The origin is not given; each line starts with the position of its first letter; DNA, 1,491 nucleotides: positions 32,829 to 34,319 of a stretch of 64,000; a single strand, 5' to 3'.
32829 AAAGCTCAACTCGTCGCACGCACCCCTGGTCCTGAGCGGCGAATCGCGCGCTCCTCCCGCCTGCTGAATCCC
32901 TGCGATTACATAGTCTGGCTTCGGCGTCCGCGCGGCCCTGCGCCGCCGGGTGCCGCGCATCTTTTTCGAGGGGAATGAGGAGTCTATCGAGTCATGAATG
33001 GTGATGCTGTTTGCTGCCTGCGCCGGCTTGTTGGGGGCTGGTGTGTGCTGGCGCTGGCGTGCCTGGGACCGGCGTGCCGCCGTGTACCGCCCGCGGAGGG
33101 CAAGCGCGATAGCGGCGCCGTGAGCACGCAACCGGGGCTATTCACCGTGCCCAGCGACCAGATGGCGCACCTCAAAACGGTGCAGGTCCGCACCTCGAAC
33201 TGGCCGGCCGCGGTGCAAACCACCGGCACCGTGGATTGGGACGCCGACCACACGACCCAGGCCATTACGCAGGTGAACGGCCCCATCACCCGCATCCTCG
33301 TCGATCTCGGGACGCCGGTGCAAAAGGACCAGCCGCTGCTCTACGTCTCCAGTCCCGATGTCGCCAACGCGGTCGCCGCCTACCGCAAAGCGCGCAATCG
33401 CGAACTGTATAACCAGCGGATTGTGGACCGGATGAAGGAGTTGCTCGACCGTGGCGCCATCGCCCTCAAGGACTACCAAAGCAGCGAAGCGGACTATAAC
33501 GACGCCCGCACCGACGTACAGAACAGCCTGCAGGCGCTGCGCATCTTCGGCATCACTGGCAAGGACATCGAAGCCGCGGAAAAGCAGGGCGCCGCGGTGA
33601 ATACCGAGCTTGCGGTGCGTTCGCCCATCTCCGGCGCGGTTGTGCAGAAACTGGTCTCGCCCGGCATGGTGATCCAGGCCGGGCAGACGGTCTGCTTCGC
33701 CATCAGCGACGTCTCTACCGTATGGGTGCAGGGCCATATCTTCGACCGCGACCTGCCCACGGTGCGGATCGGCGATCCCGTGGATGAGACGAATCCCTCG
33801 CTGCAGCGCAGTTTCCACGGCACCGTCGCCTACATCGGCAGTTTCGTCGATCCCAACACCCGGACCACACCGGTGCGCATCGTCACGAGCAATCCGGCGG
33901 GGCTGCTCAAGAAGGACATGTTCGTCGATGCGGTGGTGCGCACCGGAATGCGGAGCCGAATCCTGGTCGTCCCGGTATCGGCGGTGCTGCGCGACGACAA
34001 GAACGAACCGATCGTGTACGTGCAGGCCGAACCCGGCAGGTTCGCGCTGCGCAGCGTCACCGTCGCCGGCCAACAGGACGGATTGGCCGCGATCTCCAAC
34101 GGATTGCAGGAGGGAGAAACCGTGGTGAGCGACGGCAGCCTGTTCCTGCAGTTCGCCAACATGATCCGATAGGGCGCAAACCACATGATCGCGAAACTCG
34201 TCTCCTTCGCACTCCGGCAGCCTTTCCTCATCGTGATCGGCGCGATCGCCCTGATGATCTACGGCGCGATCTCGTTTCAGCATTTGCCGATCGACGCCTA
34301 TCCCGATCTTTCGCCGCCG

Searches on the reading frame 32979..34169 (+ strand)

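Call 33: search_protein_families(library=pfam, proteins=[window:32979-34169:+], max_evalue=0.00001)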
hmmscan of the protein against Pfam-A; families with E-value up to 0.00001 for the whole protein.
window:32979-34169:+ (397 aa): 2 families
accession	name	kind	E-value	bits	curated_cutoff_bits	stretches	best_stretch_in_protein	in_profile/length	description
PF16576.10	HlyD_D23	-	5.2e-48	163.6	30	1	78-316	5-214/214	Barrel-sandwich domain of CusB or HlyD membrane-fusion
PF13437.12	HlyD_3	-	4.5e-15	56.7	22.2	1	213-306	2-96/106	HlyD family secretion protein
